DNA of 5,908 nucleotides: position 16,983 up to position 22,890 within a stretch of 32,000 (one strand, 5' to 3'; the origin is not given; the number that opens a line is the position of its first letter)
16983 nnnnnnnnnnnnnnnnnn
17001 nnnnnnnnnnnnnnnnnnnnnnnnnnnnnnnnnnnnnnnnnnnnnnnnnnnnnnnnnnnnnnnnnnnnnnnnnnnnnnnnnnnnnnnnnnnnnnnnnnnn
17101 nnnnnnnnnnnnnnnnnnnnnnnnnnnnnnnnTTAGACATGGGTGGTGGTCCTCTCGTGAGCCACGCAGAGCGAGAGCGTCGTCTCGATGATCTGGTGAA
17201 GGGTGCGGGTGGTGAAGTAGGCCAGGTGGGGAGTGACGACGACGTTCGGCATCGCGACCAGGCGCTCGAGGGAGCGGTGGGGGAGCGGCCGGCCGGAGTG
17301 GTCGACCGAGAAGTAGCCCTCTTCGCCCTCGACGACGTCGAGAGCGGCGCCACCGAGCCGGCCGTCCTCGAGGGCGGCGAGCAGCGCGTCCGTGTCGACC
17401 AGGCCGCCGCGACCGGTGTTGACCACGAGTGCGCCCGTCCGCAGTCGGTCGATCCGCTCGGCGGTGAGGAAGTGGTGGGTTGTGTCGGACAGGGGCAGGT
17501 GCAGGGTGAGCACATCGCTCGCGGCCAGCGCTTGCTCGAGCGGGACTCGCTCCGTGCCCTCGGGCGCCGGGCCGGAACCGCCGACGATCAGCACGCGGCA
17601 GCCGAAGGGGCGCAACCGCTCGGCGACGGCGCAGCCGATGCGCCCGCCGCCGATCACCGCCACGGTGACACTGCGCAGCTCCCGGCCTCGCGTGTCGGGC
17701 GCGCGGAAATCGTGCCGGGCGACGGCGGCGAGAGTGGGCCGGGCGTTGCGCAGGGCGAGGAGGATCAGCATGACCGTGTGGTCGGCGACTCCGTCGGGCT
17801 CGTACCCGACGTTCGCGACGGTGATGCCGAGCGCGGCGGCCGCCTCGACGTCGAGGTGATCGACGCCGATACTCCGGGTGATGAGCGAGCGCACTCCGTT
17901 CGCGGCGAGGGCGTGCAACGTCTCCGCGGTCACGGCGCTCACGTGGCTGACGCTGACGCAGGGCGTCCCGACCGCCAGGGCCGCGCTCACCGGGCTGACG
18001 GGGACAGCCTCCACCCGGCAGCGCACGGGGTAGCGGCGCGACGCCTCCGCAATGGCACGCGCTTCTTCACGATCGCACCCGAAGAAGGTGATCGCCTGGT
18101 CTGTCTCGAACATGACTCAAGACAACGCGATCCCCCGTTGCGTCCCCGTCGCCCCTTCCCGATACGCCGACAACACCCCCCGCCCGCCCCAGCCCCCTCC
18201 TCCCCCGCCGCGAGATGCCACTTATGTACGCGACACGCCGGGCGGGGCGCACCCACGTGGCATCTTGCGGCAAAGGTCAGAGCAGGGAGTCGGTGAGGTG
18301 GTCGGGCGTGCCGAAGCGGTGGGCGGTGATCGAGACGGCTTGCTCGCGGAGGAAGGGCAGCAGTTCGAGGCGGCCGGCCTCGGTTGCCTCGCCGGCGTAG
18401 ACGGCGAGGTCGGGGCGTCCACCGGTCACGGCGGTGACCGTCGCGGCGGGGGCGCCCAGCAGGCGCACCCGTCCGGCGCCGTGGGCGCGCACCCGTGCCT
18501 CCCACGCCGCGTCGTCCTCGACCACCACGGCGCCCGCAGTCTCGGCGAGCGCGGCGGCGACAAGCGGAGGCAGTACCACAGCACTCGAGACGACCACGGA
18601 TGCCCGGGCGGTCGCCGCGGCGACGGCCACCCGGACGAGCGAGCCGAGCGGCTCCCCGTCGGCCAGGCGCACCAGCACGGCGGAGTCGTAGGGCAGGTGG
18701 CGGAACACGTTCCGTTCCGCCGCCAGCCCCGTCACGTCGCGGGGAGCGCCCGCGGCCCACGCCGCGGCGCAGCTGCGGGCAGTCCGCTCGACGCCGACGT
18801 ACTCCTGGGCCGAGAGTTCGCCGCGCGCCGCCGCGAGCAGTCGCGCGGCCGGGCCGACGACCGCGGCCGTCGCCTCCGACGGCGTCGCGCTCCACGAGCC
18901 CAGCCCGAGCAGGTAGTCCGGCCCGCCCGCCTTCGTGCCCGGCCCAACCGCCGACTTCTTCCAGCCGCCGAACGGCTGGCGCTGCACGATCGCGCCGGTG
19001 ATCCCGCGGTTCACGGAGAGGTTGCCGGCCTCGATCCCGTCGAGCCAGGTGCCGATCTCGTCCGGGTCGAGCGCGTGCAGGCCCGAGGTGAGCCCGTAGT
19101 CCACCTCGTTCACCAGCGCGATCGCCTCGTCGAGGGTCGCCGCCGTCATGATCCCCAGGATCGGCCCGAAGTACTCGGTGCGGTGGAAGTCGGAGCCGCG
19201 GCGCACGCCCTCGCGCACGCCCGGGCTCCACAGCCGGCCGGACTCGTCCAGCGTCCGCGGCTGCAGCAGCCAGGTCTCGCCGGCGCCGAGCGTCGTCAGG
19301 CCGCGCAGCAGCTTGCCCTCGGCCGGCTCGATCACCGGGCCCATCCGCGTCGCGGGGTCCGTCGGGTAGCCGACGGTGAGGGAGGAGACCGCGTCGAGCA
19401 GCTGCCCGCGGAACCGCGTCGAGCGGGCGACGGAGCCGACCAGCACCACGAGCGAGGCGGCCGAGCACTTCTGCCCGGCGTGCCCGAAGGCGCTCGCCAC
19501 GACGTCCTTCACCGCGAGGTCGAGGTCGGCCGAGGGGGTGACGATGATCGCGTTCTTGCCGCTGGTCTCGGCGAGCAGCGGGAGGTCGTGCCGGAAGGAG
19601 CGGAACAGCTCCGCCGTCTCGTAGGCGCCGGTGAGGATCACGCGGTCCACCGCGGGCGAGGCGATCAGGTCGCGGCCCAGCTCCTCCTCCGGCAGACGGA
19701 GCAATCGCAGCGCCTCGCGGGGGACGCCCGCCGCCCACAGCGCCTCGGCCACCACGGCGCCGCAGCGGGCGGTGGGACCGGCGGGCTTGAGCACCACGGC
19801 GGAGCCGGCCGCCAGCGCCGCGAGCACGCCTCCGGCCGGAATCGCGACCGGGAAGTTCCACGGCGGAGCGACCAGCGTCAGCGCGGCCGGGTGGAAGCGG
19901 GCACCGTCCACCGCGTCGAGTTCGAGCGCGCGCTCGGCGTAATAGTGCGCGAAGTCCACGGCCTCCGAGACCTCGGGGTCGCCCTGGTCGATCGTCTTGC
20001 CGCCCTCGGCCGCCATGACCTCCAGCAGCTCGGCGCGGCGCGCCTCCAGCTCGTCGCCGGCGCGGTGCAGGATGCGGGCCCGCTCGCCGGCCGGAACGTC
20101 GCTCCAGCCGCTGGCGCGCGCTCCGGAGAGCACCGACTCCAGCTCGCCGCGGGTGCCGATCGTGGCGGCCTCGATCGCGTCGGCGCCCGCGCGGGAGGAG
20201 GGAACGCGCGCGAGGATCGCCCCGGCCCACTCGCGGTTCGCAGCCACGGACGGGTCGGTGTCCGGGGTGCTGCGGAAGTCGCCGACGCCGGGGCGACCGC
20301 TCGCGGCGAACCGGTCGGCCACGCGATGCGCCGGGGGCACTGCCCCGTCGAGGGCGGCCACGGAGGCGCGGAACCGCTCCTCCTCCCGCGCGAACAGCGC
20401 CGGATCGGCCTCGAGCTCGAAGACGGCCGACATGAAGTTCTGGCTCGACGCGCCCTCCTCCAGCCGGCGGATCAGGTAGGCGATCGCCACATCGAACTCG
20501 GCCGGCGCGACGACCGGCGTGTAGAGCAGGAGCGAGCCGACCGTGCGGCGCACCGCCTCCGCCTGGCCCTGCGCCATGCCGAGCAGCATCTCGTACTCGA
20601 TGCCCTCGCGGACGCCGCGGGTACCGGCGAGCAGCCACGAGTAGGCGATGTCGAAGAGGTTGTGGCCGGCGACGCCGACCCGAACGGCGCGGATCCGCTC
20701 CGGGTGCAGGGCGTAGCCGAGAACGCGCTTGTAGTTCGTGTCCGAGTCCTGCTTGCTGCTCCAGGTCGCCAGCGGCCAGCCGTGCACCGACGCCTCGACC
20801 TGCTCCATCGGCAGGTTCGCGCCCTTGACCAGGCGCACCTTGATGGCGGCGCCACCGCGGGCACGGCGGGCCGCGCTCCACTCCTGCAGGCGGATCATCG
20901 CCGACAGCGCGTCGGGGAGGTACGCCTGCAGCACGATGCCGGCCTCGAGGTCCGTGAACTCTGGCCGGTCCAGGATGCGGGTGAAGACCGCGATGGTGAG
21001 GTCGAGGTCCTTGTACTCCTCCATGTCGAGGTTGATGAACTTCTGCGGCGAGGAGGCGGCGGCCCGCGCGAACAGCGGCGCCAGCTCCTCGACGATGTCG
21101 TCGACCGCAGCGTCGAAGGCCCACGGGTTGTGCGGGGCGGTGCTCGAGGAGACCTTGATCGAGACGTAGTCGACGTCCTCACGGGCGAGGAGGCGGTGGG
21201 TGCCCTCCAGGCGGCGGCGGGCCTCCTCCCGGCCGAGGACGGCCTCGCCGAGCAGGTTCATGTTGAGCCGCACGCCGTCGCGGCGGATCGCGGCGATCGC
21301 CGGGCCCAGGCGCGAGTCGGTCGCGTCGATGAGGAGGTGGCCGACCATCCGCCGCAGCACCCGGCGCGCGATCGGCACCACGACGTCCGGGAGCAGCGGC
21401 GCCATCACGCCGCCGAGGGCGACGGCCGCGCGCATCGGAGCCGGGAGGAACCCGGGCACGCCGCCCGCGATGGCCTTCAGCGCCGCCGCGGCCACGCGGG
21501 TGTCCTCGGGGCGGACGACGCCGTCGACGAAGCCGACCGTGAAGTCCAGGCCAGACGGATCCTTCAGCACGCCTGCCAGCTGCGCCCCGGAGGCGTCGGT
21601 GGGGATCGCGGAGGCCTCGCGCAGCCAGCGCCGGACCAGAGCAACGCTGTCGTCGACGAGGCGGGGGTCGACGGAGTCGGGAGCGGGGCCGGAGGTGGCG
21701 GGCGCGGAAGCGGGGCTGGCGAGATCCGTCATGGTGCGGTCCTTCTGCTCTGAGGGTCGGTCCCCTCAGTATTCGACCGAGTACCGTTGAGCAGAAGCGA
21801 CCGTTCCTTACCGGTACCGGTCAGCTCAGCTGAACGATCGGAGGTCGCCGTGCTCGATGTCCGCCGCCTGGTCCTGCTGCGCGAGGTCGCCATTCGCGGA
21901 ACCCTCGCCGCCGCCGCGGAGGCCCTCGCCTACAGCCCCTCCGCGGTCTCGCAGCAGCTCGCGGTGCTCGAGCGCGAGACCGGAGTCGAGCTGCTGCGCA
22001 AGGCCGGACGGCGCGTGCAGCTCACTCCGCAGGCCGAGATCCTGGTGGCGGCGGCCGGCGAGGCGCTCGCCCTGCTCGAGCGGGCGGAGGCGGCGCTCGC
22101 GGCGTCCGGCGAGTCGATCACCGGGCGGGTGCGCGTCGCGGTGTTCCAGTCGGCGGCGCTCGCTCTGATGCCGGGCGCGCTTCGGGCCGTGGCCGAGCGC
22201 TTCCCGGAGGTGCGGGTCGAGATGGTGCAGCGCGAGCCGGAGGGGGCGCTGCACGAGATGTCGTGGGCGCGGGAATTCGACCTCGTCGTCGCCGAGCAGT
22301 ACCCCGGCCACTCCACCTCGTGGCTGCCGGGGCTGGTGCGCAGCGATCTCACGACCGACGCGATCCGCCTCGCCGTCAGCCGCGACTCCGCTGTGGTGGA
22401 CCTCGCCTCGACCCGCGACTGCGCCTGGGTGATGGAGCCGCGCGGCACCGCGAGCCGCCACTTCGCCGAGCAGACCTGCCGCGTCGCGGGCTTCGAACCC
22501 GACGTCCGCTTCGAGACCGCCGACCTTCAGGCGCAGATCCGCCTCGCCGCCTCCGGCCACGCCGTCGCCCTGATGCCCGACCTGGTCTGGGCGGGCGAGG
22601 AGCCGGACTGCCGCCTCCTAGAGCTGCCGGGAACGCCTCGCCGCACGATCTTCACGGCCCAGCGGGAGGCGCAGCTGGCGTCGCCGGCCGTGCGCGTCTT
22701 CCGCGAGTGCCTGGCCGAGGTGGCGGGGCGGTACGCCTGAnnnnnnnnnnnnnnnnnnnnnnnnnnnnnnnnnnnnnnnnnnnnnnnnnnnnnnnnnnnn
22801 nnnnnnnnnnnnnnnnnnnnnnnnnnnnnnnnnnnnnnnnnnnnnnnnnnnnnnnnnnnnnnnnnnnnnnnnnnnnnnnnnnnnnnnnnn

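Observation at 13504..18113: Complete glycopeptide-resistance module vanH-vanA-vanX-vanR-vanS in one orientation, wedged between prpD and putA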

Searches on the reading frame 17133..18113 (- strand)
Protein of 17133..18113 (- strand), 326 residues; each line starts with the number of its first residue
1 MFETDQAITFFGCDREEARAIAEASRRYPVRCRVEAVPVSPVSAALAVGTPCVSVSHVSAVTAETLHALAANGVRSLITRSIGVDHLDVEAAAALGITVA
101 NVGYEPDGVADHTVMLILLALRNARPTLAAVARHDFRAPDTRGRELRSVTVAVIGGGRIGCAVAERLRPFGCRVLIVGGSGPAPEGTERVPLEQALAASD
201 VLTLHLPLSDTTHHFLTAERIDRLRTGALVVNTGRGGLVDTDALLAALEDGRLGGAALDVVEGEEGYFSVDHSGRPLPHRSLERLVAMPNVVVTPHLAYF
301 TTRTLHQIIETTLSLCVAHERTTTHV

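Call 4: search_protein_families(library=ncbifam, proteins=[window:17133-18113:-], max_evalue=0.00001)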
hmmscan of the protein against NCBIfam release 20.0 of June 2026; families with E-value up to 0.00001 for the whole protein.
window:17133-18113:- (326 aa): 21 families
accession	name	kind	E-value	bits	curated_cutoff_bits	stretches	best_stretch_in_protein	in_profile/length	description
NF000492.1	vanH_gen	exception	9.6e-106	353.3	540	1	8-321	1-312/312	D-lactate dehydrogenase VanH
NF000371.1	vanH_Agroup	exception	8.3e-94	314.4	700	1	7-325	5-321/322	VanH-A/VanH-Pt family D-lactate dehydrogenase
NF000112.1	vanH-Amyco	exception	3e-92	309.5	625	1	6-319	28-339/348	VanH-AOV family D-lactate dehydrogenase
NF000128.1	vanH-Sc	exception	6.4e-90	301.7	650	1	7-319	20-330/337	D-lactate dehydrogenase VanH-Sc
NF000151.1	vanH-Ac1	exception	3.9e-83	279.6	750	1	6-320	35-348/351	D-lactate dehydrogenase VanH-Ac1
NF000004.1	vanH-D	exception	3e-80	269.7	550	1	7-324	6-321/323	D-lactate dehydrogenase VanH-D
NF006374.0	PRK08605.1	subfamily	2e-48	165.2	356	1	15-318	11-320/332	D-lactate dehydrogenase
NF005069.0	PRK06487.1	equivalog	2.4e-44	151.7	448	1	53-310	51-301/320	2-hydroxyacid dehydrogenase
NF009127.0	PRK12480.1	equivalog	1.4e-39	136.1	579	1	61-317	57-317/330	D-lactate dehydrogenase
TIGR01327.1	PGDH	equivalog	4.7e-38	131.3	454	1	60-302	51-283/525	phosphoglycerate dehydrogenase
NF005750.0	PRK07574.1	equivalog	1.4e-34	119.8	329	1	71-279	112-327/386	NAD-dependent formate dehydrogenase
NF009714.1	PRK13243.1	equivalog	2.7e-33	115.7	455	1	71-318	65-311/332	glyoxylate reductase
NF005387.0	PRK06932.1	equivalog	1.6e-32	112.7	492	1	62-311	56-301/314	2-hydroxyacid dehydrogenase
NF006263.0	PRK08410.1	equivalog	9.7e-30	104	389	1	73-312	63-299/311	D-2-hydroxyacid dehydrogenase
NF001309.0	PRK00257.1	equivalog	3.4e-28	98.7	434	1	58-264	43-237/379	4-phosphoerythronate dehydrogenase PdxB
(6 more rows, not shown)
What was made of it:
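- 17133..18113 (-): vanH: D-specific 2-hydroxyacid (pyruvate to D-lactate) dehydrogenase, 326 aa. The hit is below the curated cut-off of 540 (call 4).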

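Call 5: search_protein_families(library=pfam, proteins=[window:17133-18113:-], max_evalue=0.00001)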
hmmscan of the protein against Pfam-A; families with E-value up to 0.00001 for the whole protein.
window:17133-18113:- (326 aa): 2 families
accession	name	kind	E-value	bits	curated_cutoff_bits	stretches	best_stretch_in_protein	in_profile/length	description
PF02826.25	2-Hacid_dh_C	-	2.7e-47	160.9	25.1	1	114-298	1-178/178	D-isomer specific 2-hydroxyacid dehydrogenase, NAD binding domain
PF00389.36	2-Hacid_dh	-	1.3e-14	54.5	24.6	1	50-318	40-122/134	D-isomer specific 2-hydroxyacid dehydrogenase, catalytic domain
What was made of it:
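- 17133..18113 (-): Pfam finds 2-Hacid_dh and 2-Hacid_dh_C (call 5).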

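Call 27: search_solved_structures(query=window:17133-18113:-, show_alignments=1, max_evalue=1e-30)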
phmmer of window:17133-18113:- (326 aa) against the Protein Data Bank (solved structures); distinct sequences matched with E-value up to 1e-30: 23.
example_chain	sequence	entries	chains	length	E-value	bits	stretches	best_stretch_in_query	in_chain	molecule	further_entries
4xkj_A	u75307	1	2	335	3e-52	181.4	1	10-322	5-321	D-lactate dehydrogenase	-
8i5z_A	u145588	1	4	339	2.4e-51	178.4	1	47-315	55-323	D-isomer specific 2-hydroxyacid dehydrogenase NAD-binding protein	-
1j49_A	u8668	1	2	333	7.1e-50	173.6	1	39-309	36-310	D-LACTATE DEHYDROGENASE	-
1j4a_A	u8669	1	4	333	1.3e-48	169.4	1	39-309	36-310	D-LACTATE DEHYDROGENASE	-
5z20_A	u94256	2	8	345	1.8e-48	169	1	8-319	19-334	D-lactate dehydrogenase (Fermentative)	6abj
2dld_A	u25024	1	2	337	9.3e-45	156.8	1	39-309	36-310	D-LACTATE DEHYDROGENASE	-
4zgs_A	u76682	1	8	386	3.9e-42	148.2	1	43-314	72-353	Putative D-lactate dehydrogenase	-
3kb6_A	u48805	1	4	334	2.2e-41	145.7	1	53-317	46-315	D-lactate dehydrogenase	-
7jp2_A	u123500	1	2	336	2.5e-39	138.9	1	16-318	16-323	D-lactate dehydrogenase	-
1xdw_A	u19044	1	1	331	3e-39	138.7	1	28-312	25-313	NAD+-dependent (R)-2-Hydroxyglutarate Dehydrogenase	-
5z1z_A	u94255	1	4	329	4.8e-37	131.4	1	62-314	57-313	D-isomer specific 2-hydroxyacid dehydrogenase NAD-binding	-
4cuk_A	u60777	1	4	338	5.5e-37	131.3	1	62-314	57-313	D-LACTATE DEHYDROGENASE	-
4cuj_A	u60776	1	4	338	5.5e-37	131.3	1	62-314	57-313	D-LACTATE DEHYDROGENASE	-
3wx0_A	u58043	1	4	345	5.6e-37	131.2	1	62-314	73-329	D-isomer specific 2-hydroxyacid dehydrogenase NAD-binding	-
5z21_A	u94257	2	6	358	5.2e-35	124.8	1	58-314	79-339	D-lactate dehydrogenase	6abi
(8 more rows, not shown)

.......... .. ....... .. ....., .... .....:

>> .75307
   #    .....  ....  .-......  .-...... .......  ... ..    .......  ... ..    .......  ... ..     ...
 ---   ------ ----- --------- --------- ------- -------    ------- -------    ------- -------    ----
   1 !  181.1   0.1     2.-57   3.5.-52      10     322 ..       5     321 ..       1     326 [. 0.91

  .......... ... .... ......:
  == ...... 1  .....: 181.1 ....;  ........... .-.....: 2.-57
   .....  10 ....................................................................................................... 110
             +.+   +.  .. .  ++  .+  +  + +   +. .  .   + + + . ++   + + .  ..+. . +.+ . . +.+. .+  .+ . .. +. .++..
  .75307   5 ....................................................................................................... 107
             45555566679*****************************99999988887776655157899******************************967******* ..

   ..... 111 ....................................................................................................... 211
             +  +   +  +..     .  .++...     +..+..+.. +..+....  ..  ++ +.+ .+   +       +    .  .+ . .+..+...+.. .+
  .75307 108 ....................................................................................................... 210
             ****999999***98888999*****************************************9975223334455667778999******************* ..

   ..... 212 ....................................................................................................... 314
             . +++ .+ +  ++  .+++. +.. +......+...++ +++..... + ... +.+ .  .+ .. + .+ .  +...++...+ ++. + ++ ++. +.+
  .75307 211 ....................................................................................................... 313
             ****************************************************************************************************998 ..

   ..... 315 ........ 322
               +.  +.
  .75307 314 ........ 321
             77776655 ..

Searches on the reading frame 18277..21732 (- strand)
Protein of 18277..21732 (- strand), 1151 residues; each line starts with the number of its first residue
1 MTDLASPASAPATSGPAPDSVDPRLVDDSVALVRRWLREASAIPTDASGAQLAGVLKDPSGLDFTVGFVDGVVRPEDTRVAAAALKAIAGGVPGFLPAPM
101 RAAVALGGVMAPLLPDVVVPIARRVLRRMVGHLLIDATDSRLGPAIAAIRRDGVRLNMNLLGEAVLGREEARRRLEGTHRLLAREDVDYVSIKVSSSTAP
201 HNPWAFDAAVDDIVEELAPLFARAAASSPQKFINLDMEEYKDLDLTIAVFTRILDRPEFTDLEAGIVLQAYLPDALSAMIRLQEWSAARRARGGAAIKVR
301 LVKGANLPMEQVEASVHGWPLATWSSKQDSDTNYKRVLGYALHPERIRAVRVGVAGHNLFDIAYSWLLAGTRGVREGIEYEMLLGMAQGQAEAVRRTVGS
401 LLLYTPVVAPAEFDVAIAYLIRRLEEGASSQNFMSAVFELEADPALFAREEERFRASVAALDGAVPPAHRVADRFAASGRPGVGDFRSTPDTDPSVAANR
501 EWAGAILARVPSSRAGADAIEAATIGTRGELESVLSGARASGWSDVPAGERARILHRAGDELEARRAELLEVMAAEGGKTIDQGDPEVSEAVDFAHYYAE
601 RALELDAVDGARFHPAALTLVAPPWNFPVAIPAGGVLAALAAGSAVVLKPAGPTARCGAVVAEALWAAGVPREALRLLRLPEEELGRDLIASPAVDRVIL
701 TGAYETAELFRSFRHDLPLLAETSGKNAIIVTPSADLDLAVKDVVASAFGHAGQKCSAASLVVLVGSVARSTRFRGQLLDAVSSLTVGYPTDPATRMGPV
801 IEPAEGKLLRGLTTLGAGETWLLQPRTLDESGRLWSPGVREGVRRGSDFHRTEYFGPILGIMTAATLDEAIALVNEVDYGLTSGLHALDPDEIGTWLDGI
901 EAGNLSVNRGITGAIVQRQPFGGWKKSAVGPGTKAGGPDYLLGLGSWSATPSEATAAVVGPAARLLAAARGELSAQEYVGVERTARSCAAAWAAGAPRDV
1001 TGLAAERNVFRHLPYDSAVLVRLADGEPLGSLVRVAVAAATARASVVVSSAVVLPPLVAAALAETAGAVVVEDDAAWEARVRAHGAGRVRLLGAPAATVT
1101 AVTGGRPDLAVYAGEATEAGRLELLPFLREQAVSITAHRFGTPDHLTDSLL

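Call 4: search_protein_families(library=ncbifam, proteins=[window:18277-21732:-], max_evalue=0.00001)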
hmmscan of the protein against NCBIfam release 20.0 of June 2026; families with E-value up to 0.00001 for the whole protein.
window:18277-21732:- (1151 aa): 41 families (the best 25 are shown)
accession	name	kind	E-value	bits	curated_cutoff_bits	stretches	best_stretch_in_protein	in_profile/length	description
NF008869.0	PRK11904.1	equivalog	2.1e-107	360.2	747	1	150-961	197-1034/1042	bifunctional proline dehydrogenase/L-glutamate gamma-semialdehyde dehydrogenase PutA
NF008772.0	PRK11809.1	equivalog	2.8e-83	280.3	1750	2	517-1051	670-1221/1318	trifunctional transcriptional regulator/proline dehydrogenase/L-glutamate gamma-semialdehyde dehydrogenase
TIGR01237.1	D1pyr5carbox2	equivalog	1.1e-82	278.4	659.65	1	527-942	67-499/511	L-glutamate gamma-semialdehyde dehydrogenase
NF002852.0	PRK03137.1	subfamily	2.1e-80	271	648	1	522-942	66-502/514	L-glutamate gamma-semialdehyde dehydrogenase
TIGR01238.1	D1pyr5carbox3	equivalog_domain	3.1e-71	240.4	485.2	1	539-944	86-495/500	L-glutamate gamma-semialdehyde dehydrogenase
NF052305.1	DioxValDhHalo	equivalog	4.4e-59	200.7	750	1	540-928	56-458/483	2,5-dioxovalerate dehydrogenase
NF042993.1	AlphKGSA_gudD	equivalog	5.8e-55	186.9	770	1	526-928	39-458/481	alpha-ketoglutaric semialdehyde dehydrogenase GucD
NF006992.0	PRK09457.1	subfamily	1.2e-51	175.9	514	1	530-927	38-448/487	succinylglutamate-semialdehyde dehydrogenase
NF006916.0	PRK09407.1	equivalog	1.9e-51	175.3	521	1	520-930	47-473/526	succinic semialdehyde dehydrogenase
TIGR03240.1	arg_catab_astD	equivalog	3.5e-49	167.9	579.3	1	531-927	37-446/484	succinylglutamate-semialdehyde dehydrogenase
NF047626.1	SulfactDhSafD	equivalog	1.8e-47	162.4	700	1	544-930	40-435/454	sulfoacetaldehyde dehydrogenase SafD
TIGR01780.1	SSADH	subfamily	1e-46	159.7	646.35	1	541-940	33-444/448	succinate-semialdehyde dehydrogenase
NF007497.0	PRK10090.1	equivalog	1.6e-44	152.5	500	1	540-934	57-463/480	aldehyde dehydrogenase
NF050084.1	pip_6_carb_DH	equivalog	2.3e-44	152.1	730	1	531-929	21-440/475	L-piperidine-6-carboxylate dehydrogenase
NF010000.0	PRK13473.1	subfamily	2.5e-44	151.7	615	1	531-930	41-453/475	aminobutyraldehyde dehydrogenase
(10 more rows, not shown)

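Call 5: search_protein_families(library=pfam, proteins=[window:18277-21732:-], max_evalue=0.00001)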
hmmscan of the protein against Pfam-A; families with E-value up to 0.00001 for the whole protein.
window:18277-21732:- (1151 aa): 2 families
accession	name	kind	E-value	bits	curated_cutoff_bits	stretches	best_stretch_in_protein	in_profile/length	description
PF00171.27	Aldedh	-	3.6e-91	306.5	23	1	530-939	30-450/461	Aldehyde dehydrogenase family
PF01619.24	Pro_dh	-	5.4e-58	197.2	27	1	146-435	5-277/278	Proline dehydrogenase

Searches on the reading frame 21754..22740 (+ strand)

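Call 35: search_protein_families(library=pfam, proteins=[window:21754-22740:+], max_evalue=0.001)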
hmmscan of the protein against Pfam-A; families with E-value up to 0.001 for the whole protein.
window:21754-22740:+ (328 aa): 2 families
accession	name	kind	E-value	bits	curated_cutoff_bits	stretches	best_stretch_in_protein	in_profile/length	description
PF03466.25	LysR_substrate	-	1.5e-29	103.4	28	1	121-323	3-207/209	LysR substrate binding domain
PF00126.33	HTH_1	-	1.7e-14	54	26.6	1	37-95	2-60/60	Bacterial regulatory helix-turn-helix protein, lysR family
